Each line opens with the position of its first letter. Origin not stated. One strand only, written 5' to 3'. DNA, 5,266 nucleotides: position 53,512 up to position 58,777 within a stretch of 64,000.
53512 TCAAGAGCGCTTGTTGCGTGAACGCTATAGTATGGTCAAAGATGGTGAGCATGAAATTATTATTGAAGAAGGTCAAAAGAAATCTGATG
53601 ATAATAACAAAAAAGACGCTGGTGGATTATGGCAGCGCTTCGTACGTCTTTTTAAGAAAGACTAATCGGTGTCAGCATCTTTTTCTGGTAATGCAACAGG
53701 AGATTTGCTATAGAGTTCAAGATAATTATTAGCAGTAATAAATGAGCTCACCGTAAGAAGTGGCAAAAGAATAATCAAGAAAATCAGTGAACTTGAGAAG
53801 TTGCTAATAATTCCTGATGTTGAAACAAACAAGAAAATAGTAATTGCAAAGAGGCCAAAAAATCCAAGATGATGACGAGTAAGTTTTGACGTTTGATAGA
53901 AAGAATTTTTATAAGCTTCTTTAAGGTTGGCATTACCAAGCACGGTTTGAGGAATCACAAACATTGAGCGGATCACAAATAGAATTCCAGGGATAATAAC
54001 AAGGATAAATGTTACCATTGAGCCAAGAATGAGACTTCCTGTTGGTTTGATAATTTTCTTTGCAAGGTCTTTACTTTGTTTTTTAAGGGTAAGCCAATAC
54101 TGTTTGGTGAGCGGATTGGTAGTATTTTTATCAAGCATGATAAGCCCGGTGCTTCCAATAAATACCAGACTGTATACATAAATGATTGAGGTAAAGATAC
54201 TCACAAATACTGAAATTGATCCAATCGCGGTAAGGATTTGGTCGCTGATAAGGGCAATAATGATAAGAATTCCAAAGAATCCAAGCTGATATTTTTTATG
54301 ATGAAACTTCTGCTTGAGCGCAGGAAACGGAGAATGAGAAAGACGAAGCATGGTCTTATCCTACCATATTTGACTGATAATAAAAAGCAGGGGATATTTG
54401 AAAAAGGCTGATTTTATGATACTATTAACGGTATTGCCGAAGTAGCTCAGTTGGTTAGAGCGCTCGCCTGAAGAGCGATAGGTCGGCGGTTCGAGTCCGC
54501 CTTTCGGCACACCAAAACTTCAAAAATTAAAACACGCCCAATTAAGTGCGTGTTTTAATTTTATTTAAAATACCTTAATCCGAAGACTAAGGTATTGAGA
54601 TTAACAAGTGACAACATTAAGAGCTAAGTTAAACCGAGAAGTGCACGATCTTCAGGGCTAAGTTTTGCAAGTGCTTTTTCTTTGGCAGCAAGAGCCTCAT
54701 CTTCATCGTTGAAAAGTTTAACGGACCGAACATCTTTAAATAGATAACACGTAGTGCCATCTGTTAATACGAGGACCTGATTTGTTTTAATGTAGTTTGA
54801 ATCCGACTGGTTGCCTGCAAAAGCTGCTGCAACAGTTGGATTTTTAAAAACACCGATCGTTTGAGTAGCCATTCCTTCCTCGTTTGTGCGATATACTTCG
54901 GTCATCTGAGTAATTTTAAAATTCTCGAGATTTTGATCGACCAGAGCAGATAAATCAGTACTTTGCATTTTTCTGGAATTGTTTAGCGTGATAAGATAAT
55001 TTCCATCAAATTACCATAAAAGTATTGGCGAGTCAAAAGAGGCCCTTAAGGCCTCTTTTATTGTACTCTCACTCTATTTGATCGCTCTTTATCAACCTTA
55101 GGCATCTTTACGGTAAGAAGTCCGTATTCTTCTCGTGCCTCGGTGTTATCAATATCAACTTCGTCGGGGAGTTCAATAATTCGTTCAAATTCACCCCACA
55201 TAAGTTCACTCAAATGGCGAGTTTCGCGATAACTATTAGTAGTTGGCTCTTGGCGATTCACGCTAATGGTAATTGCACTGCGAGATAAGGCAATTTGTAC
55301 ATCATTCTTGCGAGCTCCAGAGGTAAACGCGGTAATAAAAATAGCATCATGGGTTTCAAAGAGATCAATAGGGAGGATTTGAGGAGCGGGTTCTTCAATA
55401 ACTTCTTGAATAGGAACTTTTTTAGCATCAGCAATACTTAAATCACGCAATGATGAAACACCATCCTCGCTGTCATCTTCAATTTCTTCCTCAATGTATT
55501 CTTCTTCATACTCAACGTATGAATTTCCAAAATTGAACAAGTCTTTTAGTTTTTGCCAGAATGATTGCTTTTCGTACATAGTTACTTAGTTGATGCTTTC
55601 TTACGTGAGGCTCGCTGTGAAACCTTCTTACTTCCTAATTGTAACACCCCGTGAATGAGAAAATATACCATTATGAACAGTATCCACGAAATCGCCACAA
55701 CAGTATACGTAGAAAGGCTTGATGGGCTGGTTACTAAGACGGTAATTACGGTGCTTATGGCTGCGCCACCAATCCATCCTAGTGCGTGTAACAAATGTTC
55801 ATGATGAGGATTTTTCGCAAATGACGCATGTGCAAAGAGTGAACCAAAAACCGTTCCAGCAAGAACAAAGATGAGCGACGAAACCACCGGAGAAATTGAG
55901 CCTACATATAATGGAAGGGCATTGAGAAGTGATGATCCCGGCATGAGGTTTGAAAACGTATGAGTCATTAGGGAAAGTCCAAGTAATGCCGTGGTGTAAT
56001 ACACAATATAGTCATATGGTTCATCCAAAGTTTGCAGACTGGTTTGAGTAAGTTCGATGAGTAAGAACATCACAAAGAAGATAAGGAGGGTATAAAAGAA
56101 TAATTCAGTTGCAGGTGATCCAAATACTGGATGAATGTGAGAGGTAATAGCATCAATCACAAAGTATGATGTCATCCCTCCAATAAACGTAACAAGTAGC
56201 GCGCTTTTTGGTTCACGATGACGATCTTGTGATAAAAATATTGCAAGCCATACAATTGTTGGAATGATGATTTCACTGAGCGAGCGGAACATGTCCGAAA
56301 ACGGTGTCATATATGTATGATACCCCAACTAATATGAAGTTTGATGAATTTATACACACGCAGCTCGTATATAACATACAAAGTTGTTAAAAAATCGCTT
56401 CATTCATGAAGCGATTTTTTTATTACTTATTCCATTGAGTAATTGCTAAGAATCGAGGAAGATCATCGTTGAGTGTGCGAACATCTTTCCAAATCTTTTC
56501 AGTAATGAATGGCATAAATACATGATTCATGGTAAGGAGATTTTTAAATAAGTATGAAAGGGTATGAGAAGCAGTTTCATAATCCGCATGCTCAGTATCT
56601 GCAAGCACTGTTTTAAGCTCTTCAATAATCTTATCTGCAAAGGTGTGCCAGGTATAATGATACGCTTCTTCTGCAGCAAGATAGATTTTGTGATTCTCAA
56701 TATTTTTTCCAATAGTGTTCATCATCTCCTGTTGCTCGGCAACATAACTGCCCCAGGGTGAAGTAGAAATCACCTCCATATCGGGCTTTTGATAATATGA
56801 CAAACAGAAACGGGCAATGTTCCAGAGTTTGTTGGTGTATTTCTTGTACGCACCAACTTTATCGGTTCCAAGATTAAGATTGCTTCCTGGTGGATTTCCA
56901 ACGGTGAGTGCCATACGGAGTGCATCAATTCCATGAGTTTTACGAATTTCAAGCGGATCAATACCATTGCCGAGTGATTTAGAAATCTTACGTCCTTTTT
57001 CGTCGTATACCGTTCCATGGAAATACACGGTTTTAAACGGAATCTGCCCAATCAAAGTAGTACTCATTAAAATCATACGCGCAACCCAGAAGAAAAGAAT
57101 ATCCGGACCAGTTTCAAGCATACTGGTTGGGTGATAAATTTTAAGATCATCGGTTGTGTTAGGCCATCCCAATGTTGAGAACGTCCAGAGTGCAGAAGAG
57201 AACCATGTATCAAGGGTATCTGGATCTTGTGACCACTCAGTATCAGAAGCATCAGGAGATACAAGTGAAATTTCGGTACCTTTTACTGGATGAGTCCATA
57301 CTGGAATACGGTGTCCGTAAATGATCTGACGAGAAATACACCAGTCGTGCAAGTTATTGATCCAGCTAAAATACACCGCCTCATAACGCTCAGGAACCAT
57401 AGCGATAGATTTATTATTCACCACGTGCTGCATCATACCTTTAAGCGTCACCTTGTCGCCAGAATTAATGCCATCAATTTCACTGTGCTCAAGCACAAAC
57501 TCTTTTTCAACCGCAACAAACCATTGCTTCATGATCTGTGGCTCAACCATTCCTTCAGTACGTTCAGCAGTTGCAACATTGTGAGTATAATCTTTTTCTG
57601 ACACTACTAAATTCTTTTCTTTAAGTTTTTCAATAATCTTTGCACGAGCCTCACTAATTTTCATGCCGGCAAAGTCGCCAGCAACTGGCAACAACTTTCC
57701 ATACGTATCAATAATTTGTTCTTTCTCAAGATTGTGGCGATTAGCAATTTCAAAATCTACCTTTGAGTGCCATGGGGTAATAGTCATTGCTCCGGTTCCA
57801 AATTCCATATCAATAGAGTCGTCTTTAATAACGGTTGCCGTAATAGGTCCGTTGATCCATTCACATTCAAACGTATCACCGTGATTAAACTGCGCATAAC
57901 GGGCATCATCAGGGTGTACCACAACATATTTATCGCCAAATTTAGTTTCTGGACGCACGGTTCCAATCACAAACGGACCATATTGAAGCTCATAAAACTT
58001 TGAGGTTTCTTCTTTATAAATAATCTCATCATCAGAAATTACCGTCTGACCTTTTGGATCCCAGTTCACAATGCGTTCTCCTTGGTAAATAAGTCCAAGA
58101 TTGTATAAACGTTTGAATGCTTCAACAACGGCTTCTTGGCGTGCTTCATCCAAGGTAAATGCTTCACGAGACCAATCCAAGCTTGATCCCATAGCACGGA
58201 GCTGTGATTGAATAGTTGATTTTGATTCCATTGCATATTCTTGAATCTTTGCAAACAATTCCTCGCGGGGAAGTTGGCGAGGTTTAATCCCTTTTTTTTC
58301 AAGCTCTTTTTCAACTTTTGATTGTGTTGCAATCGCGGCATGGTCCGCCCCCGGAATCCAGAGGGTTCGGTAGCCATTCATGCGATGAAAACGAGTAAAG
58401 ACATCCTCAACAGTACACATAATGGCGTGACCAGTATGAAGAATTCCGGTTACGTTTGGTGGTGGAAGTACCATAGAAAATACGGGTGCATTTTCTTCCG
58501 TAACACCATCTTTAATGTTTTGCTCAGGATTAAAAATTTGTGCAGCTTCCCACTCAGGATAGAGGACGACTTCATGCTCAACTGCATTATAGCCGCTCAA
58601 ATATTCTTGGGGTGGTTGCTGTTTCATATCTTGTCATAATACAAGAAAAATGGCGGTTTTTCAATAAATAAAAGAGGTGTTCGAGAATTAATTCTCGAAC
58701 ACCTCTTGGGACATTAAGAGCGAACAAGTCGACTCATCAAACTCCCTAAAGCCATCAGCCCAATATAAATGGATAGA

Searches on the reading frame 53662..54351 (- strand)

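Call 42: search_protein_families(library=pfam, proteins=[window:53662-54351:-], max_evalue=0.001)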
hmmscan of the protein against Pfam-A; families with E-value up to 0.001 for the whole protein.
window:53662-54351:- (229 aa): 1 family
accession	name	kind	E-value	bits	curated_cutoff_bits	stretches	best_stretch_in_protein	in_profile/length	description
PF10110.14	GPDPase_memb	-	0.00073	18.8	29.6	0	111-194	164-241/321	Membrane domain of glycerophosphoryl diester phosphodiesterase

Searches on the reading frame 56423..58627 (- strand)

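Call 42: search_protein_families(library=pfam, proteins=[window:56423-58627:-], max_evalue=0.001)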
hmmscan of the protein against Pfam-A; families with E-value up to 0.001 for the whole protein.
window:56423-58627:- (734 aa): 4 families
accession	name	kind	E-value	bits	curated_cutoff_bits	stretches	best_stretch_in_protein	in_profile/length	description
PF00133.28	tRNA-synt_1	-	6.8e-118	394.4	22.7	2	23-450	3-252/414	tRNA synthetases class I (I, L, M and V)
PF09334.17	tRNA-synt_1g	-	4.7e-17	62.3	20.1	1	58-202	9-135/391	tRNA synthetases class I (M)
PF08264.19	Anticodon_1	-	1.3e-15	58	25.1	1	633-717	9-89/148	Anticodon-binding domain of tRNA ligase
PF13603.12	tRNA-synt_1_2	-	0.00048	20.1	25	0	272-309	106-143/185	Leucyl-tRNA synthetase, editing domain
